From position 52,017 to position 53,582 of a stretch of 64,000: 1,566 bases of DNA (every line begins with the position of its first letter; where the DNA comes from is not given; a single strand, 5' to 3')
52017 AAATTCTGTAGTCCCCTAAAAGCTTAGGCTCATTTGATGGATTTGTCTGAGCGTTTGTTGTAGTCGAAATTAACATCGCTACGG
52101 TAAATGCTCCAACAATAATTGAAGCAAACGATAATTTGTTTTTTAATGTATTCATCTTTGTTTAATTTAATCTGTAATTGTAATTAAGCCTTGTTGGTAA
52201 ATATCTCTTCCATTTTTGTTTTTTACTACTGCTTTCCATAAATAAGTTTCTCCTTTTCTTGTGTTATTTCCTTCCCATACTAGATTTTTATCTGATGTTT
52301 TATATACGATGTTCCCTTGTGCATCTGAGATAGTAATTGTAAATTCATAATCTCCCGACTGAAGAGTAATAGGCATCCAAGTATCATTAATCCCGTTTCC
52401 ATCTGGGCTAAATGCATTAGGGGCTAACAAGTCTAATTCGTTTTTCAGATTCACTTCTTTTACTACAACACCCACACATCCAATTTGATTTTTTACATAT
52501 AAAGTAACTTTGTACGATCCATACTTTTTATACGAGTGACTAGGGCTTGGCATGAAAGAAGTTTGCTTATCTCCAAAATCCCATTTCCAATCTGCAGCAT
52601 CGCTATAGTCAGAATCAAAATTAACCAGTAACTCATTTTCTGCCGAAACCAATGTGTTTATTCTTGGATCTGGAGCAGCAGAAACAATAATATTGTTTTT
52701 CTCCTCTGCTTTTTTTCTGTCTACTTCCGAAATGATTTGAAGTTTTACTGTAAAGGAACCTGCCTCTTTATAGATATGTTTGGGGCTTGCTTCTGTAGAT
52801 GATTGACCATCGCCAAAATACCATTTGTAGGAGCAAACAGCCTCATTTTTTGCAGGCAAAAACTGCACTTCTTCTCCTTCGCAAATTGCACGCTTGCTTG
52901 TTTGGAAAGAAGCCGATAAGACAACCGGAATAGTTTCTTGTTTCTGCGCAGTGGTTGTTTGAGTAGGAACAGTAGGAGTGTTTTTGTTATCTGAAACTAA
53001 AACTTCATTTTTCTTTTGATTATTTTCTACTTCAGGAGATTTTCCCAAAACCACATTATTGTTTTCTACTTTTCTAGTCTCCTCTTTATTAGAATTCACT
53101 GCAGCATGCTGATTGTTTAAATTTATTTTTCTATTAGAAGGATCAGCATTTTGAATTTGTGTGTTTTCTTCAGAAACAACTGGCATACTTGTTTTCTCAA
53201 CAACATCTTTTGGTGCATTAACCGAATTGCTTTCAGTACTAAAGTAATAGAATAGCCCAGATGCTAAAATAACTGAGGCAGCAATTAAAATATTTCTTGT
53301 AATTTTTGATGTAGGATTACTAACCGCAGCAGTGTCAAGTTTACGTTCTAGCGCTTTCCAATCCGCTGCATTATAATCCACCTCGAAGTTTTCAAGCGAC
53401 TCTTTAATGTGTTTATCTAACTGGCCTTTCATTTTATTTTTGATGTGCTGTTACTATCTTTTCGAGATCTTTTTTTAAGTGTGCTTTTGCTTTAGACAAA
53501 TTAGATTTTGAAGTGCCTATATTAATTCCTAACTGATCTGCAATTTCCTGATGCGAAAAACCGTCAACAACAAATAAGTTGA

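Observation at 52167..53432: Candidate anti-sigma/sensor protein with a topological paradox: inner-membrane signal anchor plus T9SS type-B CTD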

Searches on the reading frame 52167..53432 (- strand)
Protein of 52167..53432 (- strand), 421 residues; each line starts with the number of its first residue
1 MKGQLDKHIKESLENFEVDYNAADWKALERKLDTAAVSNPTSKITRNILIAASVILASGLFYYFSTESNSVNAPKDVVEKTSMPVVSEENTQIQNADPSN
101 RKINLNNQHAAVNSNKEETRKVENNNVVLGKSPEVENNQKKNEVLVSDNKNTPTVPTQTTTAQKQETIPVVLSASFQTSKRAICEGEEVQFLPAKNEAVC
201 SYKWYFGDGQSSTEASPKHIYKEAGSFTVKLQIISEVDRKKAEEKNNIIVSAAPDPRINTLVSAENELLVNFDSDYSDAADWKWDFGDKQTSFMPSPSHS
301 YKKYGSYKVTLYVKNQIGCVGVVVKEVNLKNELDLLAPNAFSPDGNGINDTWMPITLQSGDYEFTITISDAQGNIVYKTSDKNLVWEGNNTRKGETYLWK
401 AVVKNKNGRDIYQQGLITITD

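Call 3: search_protein_families(library=pfam, proteins=[window:52167-53432:-], max_evalue=0.01)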
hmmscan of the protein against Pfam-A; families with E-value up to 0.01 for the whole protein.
window:52167-53432:- (421 aa): 4 families
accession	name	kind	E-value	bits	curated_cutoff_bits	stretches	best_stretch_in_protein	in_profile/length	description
PF18911.6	PKD_4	-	2.7e-28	98.3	27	2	254-321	4-76/85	PKD domain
PF00801.26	PKD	-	8.2e-24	83.9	23.5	2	269-319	16-71/80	PKD domain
PF13585.12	CHU_C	-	1.8e-08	34.8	27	1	337-419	3-86/86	CHU_C Type IX secretion signal domain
PF16820.11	PKD_3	-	5.2e-05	23.4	26.3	0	273-315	26-68/68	PKD-like domain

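Call 4: search_protein_families(library=ncbifam, proteins=[window:52167-53432:-], max_evalue=0.01)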
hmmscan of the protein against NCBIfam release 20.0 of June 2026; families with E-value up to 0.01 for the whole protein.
window:52167-53432:- (421 aa): 3 families
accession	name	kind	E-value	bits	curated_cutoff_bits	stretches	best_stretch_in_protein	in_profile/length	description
TIGR00864.1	PCC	subfamily_domain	1.3e-06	25.2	1861.4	1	282-374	1089-1179/2700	polycystin cation channel protein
TIGR04131.1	Bac_Flav_CTERM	domain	1.6e-06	28.2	35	1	337-399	3-67/85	T9SS type B sorting domain-containing protein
TIGR04526.1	predic_Ig_block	subfamily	0.00016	20.7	150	1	44-182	4-145/693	putative immunoglobulin-blocking virulence protein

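Call 10: find_related_loci(query=window:52167-53432:-, collection=genome_contigs, flank=10000)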
Query window:52167-53432:- (421 aa) in genome_contigs; peptide patterns used: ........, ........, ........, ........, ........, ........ (x = any residue, [..] = any of these).
563 stretches matched a pattern; 462 encode a relative of the query (tblastn E <= 1e-3); the best 80 are kept; 79 distinct loci.
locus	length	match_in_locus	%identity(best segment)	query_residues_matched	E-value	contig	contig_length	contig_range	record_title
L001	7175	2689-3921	45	1-421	8e-116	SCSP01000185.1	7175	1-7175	MAG: Bacteroidetes bacterium isolate FW215_bin.19 FW215_bin.19-62452, whole genome shotgun sequence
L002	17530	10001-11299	37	1-419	2e-80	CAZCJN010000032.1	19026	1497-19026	MAG TPA_asm: uncultured Bacteroidia bacterium isolate binchicken_co396_338 genome assembly, contig: NODE_3265_length_190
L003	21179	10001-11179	32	182-399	2e-26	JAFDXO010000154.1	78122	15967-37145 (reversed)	MAG: Bacteroidetes bacterium isolate SZAS-27 CK_MAG-74__154__length-78122, whole genome shotgun sequence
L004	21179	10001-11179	33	182-399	1e-25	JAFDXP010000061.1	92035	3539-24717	MAG: Bacteroidetes bacterium isolate SZAS-28 LIN-425__61__length-92035, whole genome shotgun sequence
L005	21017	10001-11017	29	172-419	2e-25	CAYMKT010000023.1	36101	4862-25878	MAG TPA_asm: uncultured Terrimonas sp. isolate SRP344714_co2_355 genome assembly, contig: NODE_2803_length_36101_cov_49.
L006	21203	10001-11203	31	184-415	1e-24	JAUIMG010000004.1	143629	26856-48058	MAG: Bacteroidia bacterium isolate Co_bin.84 NODE_1221_length_143629_cov_1.567734, whole genome shotgun sequence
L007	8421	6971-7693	29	144-388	2e-24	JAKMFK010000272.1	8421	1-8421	MAG: Bacteroidia bacterium isolate MOX_bin70 PPB.contigs.fa_k127_591118, whole genome shotgun sequence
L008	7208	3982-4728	29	172-419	2e-24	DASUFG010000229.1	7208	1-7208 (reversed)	MAG TPA_asm: Agriterribacter sp. isolate SMAG_U1373 k141_1160898, whole genome shotgun sequence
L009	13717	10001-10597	32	211-406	1e-24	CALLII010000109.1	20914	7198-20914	MAG: uncultured Flavobacteriales bacterium isolate B3_Bin_METABAT__66_1 genome assembly, contig: c_000000006810, whole g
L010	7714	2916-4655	29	160-414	3e-24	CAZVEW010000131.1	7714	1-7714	MAG TPA_asm: uncultured Vicingus sp. isolate SRP216583_co2_225 genome assembly, contig: NODE_8167_length_7714_cov_13.579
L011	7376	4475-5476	29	163-400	1e-23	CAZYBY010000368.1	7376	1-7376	MAG TPA_asm: uncultured Sphingobacterium sp. isolate SRP135725_co2_158 genome assembly, contig: k141_3709848, whole geno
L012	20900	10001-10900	29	197-400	2e-23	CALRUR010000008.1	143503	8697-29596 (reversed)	MAG: Sphingobacterium thalpophilum isolate JJ-MEM4D-83-2-mx-bin666 genome assembly, contig: JJ-MEM4D-83-C16, whole genom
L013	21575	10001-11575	33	77-419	4e-23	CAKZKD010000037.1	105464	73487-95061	MAG TPA_asm: uncultured Flavobacteriales bacterium isolate ERR2094167_bin.5_CONCOCT_v1.1_MAG genome assembly, contig: ER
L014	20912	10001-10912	29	151-408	3e-23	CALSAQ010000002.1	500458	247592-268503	MAG: Sphingobacterium thalpophilum isolate JJ-MO2A6-331-2-mx-bin689 genome assembly, contig: JJ-MO2A6-331-C3, whole geno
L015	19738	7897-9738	28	161-419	5e-23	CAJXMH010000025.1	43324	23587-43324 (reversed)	MAG TPA_asm: uncultured Flavobacteriales bacterium isolate SRR4030052_bin.37_MetaBAT_v2.12.1_MAG genome assembly, contig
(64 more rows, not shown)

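Call 21: find_homologous_proteins(query=window:52167-53432:-, max_evalue=1e-10)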
Query window:52167-53432:- (421 aa): 34 proteins with E <= 1e-10 among 4548 candidates.
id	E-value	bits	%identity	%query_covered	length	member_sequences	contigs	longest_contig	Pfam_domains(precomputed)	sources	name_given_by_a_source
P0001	1.0e-242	824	100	89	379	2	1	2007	PF00801.27,PF18911.7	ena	-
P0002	5.3e-116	406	47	100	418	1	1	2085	PF00801.27,PF13585.13,PF18911.7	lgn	-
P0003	3.0e-114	401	46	99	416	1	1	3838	PF16820.12,PF00801.27,PF13585.13,PF18911.7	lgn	-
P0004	1.1e-113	399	48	100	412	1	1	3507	PF00801.27,PF13585.13,PF18911.7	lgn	-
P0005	2.0e-113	398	46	100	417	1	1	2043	PF16820.12,PF00801.27,PF13585.13,PF18911.7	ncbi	-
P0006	1.2e-110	389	45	100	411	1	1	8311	PF16820.12,PF00801.27,PF13585.13,PF18911.7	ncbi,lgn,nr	ncbi:MAG: PKD domain-containing protein [Bacteroidetes bacterium]|nr:MAG: PKD domain-containing prot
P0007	5.2e-110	387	44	100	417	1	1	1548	PF16820.12,PF00801.27,PF18981.7,PF13585.13,PF18911.7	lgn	-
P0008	1.8e-109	385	44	100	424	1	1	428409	PF00801.27,PF13585.13,PF18911.7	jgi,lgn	-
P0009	2.7e-108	381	44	100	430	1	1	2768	PF00801.27,PF13585.13,PF18911.7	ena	-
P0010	4.7e-108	380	47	100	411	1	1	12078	PF00801.27,PF13585.13,PF18911.7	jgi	-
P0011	1.1e-107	379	45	100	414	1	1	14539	PF00801.27,PF13585.13,PF18911.7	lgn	-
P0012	5.2e-106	373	46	99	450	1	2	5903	PF00801.27,PF13585.13,PF18911.7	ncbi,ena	-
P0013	1.4e-105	372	44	100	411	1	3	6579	PF16820.12,PF00801.27,PF13585.13,PF18911.7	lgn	-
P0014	3.3e-104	367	44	100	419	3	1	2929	PF00801.27,PF13585.13,PF18911.7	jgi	-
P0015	5.1e-103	364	43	100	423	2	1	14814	PF00801.27,PF13585.13,PF18911.7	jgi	jgi:PKD repeat protein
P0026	7.7e-26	109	27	68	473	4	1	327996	PF00801.27,PF13585.13,PF18911.7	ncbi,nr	ncbi:MAG: gliding motility-associated C-terminal domain-containing protein [Flavobacteriales bacteri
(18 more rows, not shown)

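Call 47: find_encoding_contigs(protein=P0026, flank=6000, max_places=3)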
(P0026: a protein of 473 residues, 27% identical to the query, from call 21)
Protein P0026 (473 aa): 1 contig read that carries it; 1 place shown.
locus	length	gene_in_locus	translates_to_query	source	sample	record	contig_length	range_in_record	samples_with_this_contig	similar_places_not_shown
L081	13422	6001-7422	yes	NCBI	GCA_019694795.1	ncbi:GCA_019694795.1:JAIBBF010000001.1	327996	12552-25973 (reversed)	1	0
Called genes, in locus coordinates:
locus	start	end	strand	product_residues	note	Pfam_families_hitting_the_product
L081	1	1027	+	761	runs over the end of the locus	PF01839:FG-GAP (faint), PF13517:FG-GAP_3, PF18962:Por_Secre_tail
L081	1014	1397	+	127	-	-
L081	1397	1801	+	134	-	PF04134:DCC1-like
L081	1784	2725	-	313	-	PF07611:DUF1574 (faint)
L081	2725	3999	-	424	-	PF03062:MBOAT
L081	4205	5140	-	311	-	PF00056:Ldh_1_N, PF02866:Ldh_1_C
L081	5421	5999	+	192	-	PF07638:Sigma70_ECF (weak), PF04542:Sigma70_r2, PF08281:Sigma70_r4_2, PF04545:Sigma70_r4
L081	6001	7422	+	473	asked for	PF00801:PKD (faint), PF18911:PKD_4, PF13585:CHU_C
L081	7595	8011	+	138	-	-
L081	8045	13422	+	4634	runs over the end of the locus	PF13573:SprB, PF13573:SprB (weak), PF00801:PKD, PF18911:PKD_4, PF13573:SprB, PF00801:PKD (weak), PF18911:PKD_4, PF13585:CHU_C, +2 more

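Call 50: find_encoding_contigs(protein=P0008, flank=10000, max_places=2)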
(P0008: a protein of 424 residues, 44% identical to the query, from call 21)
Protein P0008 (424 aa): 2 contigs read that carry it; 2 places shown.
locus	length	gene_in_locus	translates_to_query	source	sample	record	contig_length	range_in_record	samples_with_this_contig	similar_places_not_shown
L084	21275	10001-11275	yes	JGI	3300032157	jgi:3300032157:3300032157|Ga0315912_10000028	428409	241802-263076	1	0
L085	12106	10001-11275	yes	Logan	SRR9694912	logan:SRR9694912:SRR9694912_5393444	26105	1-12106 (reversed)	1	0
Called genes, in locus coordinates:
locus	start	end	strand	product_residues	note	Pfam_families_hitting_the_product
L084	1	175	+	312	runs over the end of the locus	PF03631:Virul_fac_BrkB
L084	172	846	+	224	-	PF01564:Spermine_synth (weak), PF13847:Methyltransf_31 (weak), PF13649:Methyltransf_25 (weak)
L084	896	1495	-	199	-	-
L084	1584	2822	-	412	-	PF00202:Aminotran_3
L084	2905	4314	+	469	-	PF01938:TRAM, PF05958:tRNA_U5-meth_tr, PF13847:Methyltransf_31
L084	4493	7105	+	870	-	PF01751:Toprim, PF01131:Topoisom_bac, PF13368:Toprim_C_rpt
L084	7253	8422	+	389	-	PF00491:Arginase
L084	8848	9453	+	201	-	PF04542:Sigma70_r2, PF08281:Sigma70_r4_2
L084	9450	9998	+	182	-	PF14321:DUF4382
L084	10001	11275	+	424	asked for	PF00801:PKD, PF18911:PKD_4, PF00801:PKD, PF18911:PKD_4, PF13585:CHU_C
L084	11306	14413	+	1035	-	PF00801:PKD (weak), PF18911:PKD_4, PF00801:PKD, PF18911:PKD_4, PF00801:PKD, PF18911:PKD_4, PF13585:CHU_C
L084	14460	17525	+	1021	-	PF00801:PKD (weak), PF18911:PKD_4, PF00801:PKD, PF18911:PKD_4, PF00801:PKD (weak), PF18911:PKD_4, PF13585:CHU_C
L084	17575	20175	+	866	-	PF22352:K319L-like_PKD (faint), PF00801:PKD (faint), PF18911:PKD_4 (weak), PF13585:CHU_C (weak)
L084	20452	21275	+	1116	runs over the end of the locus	PF18911:PKD_4, PF00801:PKD, PF18911:PKD_4, PF00801:PKD, PF18911:PKD_4, PF18911:PKD_4, PF00801:PKD, PF18911:PKD_4, +5 more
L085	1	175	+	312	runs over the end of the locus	PF03631:Virul_fac_BrkB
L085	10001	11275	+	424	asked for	PF00801:PKD, PF18911:PKD_4, PF00801:PKD, PF18911:PKD_4, PF13585:CHU_C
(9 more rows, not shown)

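Call 84: predict_structure(alignment_id=A2)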
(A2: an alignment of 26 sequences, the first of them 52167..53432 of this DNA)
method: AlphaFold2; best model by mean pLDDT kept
length: 421 residues; sequences in the alignment: 26
mean_pLDDT: 67.7   pTM: 0.43
mean pLDDT of the five models: 67.7, 67.1, 66.4, 65.0, 65.1
residues with pLDDT >= 90: 141; 70-90: 94; 50-70: 49; < 50: 137
segments of 3 or more residues with pLDDT < 50: 38-169
pLDDT, mean of each block of 10 residues (from residue 1): 59 55 59 48 44 40 35 30 28 30 29 27 27 30 30 33 40 82 91 82 94 95 95 88 92 93 83 92 96 96 91 93 92 70 68 81 91 93 86 90 80 88 71
secondary structure, 60 per line:
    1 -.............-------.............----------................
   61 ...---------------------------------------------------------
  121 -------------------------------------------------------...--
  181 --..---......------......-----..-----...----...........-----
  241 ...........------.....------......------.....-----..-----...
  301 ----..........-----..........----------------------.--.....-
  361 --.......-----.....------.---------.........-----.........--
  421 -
elements in order: H2-14 H22-34 H45-63 E176-178 E188-193 E200-205 E218-220 E225-235 E241-251 E258-262 E269-274 E281-285 E298-300 E305-314 E320-329 H355-359 E363-369 E375-379 E396-404 E410-418

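Call 87: fold_search(model_id=the predicted structure, library=pdb)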
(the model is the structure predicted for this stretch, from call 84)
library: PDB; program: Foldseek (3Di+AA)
matches with E <= 10: 1775; with E <= 0.001: 178
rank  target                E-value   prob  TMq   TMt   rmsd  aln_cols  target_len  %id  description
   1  9flw_A                3.0e-10  1.00  0.30  0.26  11.5       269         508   19  CryoEM structure of the fragment-6 (3571-4078) in the grappling hook protein A (GhpA) in the bacterium Aureispira sp.  (released 2024-10-16)
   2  9fls_A                2.8e-08  1.00  0.28  0.34  12.6       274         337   16  CryoEM structure of the fragment-3 (2061-2397) in the grappling hook protein A (GhpA) in the bacterium Aureispira sp.  (released 2024-10-16)
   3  9fly_A                5.9e-08  1.00  0.28  0.15  12.3       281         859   15  CryoEM structure of the base (4151-5009) in the grappling hook protein A (GhpA) in the bacterium Aureispira sp. CCB-QB (released 2024-10-16)
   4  8vse_A                6.6e-08  1.00  0.26  0.30  12.4       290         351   10  Cryo-EM structure of human CD45 extracellular region in complex with adenoviral protein E3/49K (released 2024-11-06)
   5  9flp_A                1.4e-07  1.00  0.30  0.16  11.5       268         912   14  CryoEM structure of the neck (1403-2314) in the grappling hook protein A (GhpA) in the bacterium Aureispira sp. CCB-QB (released 2024-10-16)
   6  9flv_A                1.9e-07  1.00  0.30  0.30  11.2       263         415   13  CryoEM structure of the fragment-5 (2393-2807) in the grappling hook protein A (GhpA) in the bacterium Aureispira sp.  (released 2024-10-16)
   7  9rcs_A                2.0e-07  1.00  0.25  0.32  12.1       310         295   14  Cardioderma bat coronavirus KY43 receptor binding domain in complex with human CEACAM6 (released 2026-04-08)
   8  5i99                  2.1e-07  1.00  0.23  0.24  12.9       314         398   13  Crystal structure of mouse CNTN3 Ig5-Fn2 domains (released 2016-08-31)
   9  9g8b_A                2.2e-07  1.00  0.29  0.35  11.4       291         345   14  CryoEM structure of the fragment-2 (2892-3236) in the grappling hook protein A (GhpA) in the bacterium Aureispira sp.  (released 2024-10-16)
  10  9flu_A                2.4e-07  1.00  0.29  0.36  10.9       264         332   16  CryoEM structure of the fragment-1 (3402-3733) in the grappling hook protein A (GhpA) in the bacterium Aureispira sp.  (released 2024-10-16)
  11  6ffy_A                2.6e-07  1.00  0.17  0.10  11.8       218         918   14  Structure of the mouse SorCS2-NGF complex (released 2018-08-01)
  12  8bxr                  5.5e-07  1.00  0.25  0.31   9.9       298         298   12  Titin FnIII-domain I109-I111 (I/A4-A/A6) from the MIR region (released 2023-02-15)
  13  6fg9_B                5.8e-07  1.00  0.18  0.11  11.6       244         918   14  Mouse SORCS2 ectodomain (sortilin related VPS10 domain containing receptor 2) (released 2018-08-01)
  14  6fg9_A                6.4e-07  1.00  0.18  0.10  11.9       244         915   13  Mouse SORCS2 ectodomain (sortilin related VPS10 domain containing receptor 2) (released 2018-08-01)
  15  5fmv_A                7.2e-07  1.00  0.26  0.30  12.9       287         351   11  Crystal structure of human CD45 extracellular region, domains d1-d4 (released 2016-03-23)
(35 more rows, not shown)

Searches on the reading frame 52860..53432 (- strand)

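Call 7: search_protein_families(library=pfam, proteins=[window:52860-53432:-], max_evalue=10)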
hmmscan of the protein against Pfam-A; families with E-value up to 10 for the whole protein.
seq(191 aa): 2 families
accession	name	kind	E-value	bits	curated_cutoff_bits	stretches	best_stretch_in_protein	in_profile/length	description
PF10513.14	EPL1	-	1.3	10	25.4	1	76-178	4-101/166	Enhancer of polycomb-like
PF15316.11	MDFI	-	6.2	7.2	27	1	105-176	6-77/172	MyoD family inhibitor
